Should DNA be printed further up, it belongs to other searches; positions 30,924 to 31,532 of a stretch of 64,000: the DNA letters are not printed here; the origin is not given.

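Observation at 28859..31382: Cluster of four small exported or membrane proteins of unknown function around speG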

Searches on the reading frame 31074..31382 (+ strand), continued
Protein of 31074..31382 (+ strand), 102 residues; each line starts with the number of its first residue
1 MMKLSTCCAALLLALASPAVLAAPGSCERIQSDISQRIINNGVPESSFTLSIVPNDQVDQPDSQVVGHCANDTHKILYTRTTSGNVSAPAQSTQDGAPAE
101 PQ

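Call 45: list_cluster_members(proteins=[P0389, P0403, P0404, P0387, P0465, P0470, P0493, P0444, P0410, P0505])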
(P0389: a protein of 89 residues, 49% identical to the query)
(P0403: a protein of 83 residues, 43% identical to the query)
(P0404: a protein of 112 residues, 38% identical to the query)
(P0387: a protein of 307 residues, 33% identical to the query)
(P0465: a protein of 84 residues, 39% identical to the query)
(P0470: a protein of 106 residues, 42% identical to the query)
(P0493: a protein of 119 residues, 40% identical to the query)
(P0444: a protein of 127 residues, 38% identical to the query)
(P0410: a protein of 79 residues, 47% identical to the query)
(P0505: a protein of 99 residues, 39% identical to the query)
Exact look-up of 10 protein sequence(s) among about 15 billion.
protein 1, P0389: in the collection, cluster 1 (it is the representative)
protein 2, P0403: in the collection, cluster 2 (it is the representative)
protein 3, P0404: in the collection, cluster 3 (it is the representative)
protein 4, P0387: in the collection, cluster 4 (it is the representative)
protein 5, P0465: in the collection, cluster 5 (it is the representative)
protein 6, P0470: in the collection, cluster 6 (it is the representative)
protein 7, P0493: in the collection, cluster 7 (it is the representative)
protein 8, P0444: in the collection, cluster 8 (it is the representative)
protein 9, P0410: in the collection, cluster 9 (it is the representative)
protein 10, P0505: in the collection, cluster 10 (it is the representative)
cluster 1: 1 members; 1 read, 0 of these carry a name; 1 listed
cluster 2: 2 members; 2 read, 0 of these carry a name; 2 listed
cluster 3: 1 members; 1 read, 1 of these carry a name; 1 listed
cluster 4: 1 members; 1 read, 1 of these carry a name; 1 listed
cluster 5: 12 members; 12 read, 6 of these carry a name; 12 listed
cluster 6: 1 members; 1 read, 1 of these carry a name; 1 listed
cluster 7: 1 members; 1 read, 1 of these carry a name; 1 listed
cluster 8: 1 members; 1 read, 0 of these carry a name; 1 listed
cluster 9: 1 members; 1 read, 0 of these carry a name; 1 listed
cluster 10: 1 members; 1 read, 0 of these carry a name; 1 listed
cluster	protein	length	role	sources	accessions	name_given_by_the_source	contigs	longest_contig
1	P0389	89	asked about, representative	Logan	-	-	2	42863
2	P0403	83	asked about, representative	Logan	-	-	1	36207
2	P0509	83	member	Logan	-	-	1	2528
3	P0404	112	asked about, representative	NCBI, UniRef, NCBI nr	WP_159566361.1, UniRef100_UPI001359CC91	DUF1161 domain-containing protein [Budvicia diplopodorum] | DUF1161 domain-containing protein n=1 Tax=Budvicia diplopodorum TaxID=1119056 ...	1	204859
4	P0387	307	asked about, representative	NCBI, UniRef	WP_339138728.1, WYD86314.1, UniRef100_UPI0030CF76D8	MAG: DUF1161 domain-containing protein [Candidatus Electrothrix sp. GW3-4] | DUF1161 domain-containing protein n=1 Tax=Candidatus Electrothrix sp. GW3-4 TaxID=3126740 ...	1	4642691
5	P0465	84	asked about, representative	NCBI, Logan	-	-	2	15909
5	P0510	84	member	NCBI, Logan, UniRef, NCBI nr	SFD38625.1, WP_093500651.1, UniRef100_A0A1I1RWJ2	DUF1161 domain-containing protein [Phytopseudomonas straminea] | DUF1161 domain-containing protein n=1 Tax=Pseudomonas straminea TaxID=47882 ... | DUF1161 domain-containing protein [Pseudomonas straminea]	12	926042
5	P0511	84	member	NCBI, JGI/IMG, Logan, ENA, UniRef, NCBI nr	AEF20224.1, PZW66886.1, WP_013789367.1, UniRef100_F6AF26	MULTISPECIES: DUF1161 domain-containing protein [Pseudomonas] | DUF1161 domain-containing protein n=1 Tax=Pseudomonas fulva (strain 12-X) TaxID=743720 ...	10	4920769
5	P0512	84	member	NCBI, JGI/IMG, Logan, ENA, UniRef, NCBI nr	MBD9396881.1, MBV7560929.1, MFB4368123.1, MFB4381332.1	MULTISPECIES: DUF1161 domain-containing protein [unclassified Pseudomonas] | DUF1161 domain-containing protein n=2 Tax=unclassified Pseudomonas TaxID=196821 ...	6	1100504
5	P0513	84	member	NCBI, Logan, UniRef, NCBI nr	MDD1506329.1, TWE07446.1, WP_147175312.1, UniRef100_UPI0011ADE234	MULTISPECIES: DUF1161 domain-containing protein [unclassified Pseudomonas] | DUF1161 domain-containing protein n=1 Tax=unclassified Pseudomonas TaxID=196821 ...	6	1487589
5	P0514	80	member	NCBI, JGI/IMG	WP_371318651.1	DUF1161 domain-containing protein [Pseudomonas sp. sia0905] | hypothetical protein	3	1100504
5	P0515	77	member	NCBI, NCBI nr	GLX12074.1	hypothetical protein Pstr01_03130 [Pseudomonas straminea]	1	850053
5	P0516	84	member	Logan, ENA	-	-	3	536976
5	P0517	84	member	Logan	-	-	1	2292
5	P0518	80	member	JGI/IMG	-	-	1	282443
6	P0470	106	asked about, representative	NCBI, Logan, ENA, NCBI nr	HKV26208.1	MAG TPA: DUF1161 domain-containing protein [Candidatus Acidoferrum sp.] | DUF1161 domain-containing protein [Candidatus Acidoferrum sp.]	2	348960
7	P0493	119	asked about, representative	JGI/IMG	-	hypothetical protein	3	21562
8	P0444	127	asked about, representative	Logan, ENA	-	-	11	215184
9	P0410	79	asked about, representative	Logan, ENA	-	-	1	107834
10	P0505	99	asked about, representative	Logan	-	-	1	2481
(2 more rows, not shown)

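Call 46: find_encoding_contigs(protein=P0511, flank=6000, max_places=3)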
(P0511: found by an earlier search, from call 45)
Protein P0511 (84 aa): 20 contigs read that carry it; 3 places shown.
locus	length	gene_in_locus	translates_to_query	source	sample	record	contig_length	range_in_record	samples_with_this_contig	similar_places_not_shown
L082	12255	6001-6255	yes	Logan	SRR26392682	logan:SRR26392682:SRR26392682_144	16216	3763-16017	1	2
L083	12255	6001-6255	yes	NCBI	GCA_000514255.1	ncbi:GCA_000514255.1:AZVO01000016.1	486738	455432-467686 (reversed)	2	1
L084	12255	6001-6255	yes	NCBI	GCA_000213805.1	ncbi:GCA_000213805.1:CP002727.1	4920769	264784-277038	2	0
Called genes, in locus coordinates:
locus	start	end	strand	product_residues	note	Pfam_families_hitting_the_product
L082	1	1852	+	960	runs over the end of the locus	PF02743:dCache_1 (weak), PF01966:HD (faint), PF13487:HD_5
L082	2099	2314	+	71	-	PF07311:Dodecin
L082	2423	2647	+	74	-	PF06649:DUF1161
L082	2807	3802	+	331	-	PF00296:Bac_luciferase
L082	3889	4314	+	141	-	PF02566:OsmC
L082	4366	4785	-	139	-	-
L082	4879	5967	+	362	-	PF10023:Aminopep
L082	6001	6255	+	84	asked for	PF06649:DUF1161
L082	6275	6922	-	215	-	PF00702:Hydrolase, PF08282:Hydrolase_3 (faint), PF12710:HAD, PF13419:HAD_2, PF13242:Hydrolase_like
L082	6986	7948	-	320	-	-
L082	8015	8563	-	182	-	-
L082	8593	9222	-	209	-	PF03691:UPF0167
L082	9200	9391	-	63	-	-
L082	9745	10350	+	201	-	PF00034:Cytochrom_C, PF13442:Cytochrome_CBB3 (faint), PF00034:Cytochrom_C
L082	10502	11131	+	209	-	PF13462:Thioredoxin_4 (faint), PF01323:DSBA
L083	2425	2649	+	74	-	PF06649:DUF1161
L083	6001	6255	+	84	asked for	PF06649:DUF1161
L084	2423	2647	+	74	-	PF06649:DUF1161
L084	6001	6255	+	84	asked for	PF06649:DUF1161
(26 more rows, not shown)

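Call 47: find_encoding_contigs(protein=P0404, flank=6000, max_places=2)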
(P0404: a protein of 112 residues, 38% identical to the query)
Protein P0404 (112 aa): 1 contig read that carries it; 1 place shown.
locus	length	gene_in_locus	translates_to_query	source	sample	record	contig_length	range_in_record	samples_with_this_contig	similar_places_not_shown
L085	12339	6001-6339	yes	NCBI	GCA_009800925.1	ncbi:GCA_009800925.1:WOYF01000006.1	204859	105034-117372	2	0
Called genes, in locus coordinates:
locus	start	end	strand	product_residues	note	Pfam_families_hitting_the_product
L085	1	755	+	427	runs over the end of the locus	PF13657:Couple_hipA, PF07804:HipA_C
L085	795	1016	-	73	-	PF02604:PhdYeFM_antitox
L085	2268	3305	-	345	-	PF03480:DctP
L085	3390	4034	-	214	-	PF02798:GST_N, PF13417:GST_N_3, PF13409:GST_N_2, PF00043:GST_C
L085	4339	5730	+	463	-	PF00375:SDF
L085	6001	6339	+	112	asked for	PF06649:DUF1161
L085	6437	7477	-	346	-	PF01408:GFO_IDH_MocA, PF22725:GFO_IDH_MocA_C3, PF02894:GFO_IDH_MocA_C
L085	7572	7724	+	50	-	-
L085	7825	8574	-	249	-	PF00106:adh_short, PF01370:Epimerase (weak), PF08659:KR, PF13561:adh_short_C2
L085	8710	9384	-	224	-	PF01656:CbiA, PF13500:AAA_26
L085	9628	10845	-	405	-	PF00480:ROK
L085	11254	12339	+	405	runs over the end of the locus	PF00083:Sugar_tr, PF07690:MFS_1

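Call 52: search_protein_families(library=pfam, proteins=[window:31077-31379:+], max_evalue=10)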
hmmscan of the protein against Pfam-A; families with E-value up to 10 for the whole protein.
window:31077-31379:+ (101 aa): 1 family
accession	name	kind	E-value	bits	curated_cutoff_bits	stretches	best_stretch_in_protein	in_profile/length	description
PF06649.17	DUF1161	-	5.8e-19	68.6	25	1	26-79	1-52/52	Protein of unknown function (DUF1161)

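Call 85: search_protein_families(library=ncbifam, proteins=[window:31077-31379:+], max_evalue=0.001)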
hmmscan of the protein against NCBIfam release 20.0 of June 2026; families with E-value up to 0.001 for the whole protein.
window:31077-31379:+ (101 aa): 0 families

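Call 97: find_encoding_contigs(protein=P0367, flank=4000, max_places=2)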
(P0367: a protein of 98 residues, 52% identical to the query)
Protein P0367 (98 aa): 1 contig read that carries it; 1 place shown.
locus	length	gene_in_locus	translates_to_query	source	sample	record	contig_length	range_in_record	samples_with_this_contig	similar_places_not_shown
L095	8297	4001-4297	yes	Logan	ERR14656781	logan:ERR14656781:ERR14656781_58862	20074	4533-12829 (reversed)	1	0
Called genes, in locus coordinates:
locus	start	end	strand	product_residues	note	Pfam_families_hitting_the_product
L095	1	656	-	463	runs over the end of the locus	PF07690:MFS_1, PF00083:Sugar_tr, PF13347:MFS_2 (weak), PF07690:MFS_1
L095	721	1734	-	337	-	PF08240:ADH_N, PF16912:Glu_dehyd_C (faint), PF00107:ADH_zinc_N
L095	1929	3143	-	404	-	PF02746:MR_MLE_N, PF13378:MR_MLE_C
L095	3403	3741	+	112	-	PF06932:DUF1283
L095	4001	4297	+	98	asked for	PF06649:DUF1161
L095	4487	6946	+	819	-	PF04879:Molybdop_Fe4S4, PF00384:Molybdopterin, PF01568:Molydop_binding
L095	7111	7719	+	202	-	PF02613:Nitrate_red_del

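Call 98: find_encoding_contigs(protein=P0389, flank=4000, max_places=2)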
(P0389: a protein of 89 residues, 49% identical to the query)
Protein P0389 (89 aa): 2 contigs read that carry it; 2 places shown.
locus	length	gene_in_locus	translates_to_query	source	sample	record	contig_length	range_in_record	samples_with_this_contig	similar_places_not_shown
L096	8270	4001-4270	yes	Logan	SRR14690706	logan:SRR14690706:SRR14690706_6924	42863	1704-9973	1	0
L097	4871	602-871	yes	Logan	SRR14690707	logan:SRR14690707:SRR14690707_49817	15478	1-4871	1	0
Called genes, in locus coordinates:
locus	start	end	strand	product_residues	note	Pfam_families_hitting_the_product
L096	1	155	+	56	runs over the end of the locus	-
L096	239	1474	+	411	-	-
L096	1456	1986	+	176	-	PF27765:UCP032817-like (weak)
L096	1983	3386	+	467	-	PF07690:MFS_1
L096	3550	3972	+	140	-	PF06932:DUF1283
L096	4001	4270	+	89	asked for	PF06649:DUF1161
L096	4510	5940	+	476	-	PF14376:Haem_bd, PF13442:Cytochrome_CBB3 (faint), PF03150:CCP_MauG, PF00034:Cytochrom_C (weak)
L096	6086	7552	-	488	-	PF00916:Sulfate_transp, PF16983:MFS_MOT1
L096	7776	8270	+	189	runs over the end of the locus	PF00440:TetR_N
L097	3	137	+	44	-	?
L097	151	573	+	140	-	PF06932:DUF1283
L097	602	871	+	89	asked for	PF06649:DUF1161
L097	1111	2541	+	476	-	PF14376:Haem_bd, PF13442:Cytochrome_CBB3 (faint), PF03150:CCP_MauG, PF00034:Cytochrom_C (weak)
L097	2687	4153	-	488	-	PF00916:Sulfate_transp, PF16983:MFS_MOT1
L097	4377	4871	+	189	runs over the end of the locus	PF00440:TetR_N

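Call 99: find_encoding_contigs(protein=P0403, flank=4000, max_places=2)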
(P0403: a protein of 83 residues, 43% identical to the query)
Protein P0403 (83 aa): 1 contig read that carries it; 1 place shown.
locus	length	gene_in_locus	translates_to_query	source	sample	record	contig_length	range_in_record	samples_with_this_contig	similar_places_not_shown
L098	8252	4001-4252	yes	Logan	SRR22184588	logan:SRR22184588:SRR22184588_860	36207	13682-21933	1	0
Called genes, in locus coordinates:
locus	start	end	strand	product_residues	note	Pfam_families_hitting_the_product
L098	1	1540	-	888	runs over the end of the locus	PF11739:YdbH-like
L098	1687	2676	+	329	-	PF00389:2-Hacid_dh, PF02826:2-Hacid_dh_C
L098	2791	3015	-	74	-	PF03891:DUF333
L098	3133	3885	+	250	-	PF00106:adh_short, PF08659:KR, PF13561:adh_short_C2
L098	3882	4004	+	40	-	-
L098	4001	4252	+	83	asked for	PF06649:DUF1161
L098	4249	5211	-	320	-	PF00294:PfkB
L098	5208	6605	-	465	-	PF02133:Transp_cyt_pur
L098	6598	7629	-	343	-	PF03747:ADP_ribosyl_GH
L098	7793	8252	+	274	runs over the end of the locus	PF03372:Exo_endo_phos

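Call 100: find_encoding_contigs(protein=P0393, flank=4000, max_places=2)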
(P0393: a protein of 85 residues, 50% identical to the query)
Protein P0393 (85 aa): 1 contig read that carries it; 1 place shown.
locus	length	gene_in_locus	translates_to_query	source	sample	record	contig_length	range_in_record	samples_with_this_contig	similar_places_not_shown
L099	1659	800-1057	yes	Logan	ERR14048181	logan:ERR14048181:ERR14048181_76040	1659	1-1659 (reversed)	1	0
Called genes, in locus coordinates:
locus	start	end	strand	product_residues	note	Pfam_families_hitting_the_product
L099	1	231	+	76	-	?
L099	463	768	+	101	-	PF06932:DUF1283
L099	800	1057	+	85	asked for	PF06649:DUF1161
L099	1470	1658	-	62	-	?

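Call 101: find_encoding_contigs(protein=P0399, flank=4000, max_places=2)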
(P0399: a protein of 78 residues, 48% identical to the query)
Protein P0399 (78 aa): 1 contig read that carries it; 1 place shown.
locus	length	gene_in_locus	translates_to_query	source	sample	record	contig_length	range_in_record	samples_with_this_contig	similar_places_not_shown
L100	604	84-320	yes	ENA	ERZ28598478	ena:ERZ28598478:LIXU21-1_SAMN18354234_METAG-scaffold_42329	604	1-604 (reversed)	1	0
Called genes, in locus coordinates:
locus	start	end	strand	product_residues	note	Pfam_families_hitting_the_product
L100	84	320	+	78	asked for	PF06649:DUF1161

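Call 102: find_encoding_contigs(protein=P0410, flank=4000, max_places=2)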
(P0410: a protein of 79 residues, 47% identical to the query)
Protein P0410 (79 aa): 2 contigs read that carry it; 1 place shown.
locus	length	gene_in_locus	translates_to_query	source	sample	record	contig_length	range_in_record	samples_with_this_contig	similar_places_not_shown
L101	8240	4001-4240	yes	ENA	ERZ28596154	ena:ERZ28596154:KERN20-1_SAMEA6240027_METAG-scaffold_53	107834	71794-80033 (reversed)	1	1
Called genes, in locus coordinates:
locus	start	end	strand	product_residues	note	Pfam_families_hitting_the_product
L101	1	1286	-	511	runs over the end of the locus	PF04244:DPRP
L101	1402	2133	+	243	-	PF14891:Peptidase_M91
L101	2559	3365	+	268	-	PF00106:adh_short, PF01370:Epimerase, PF08659:KR, PF13561:adh_short_C2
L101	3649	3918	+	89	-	PF06932:DUF1283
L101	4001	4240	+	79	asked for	PF06649:DUF1161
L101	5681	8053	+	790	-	-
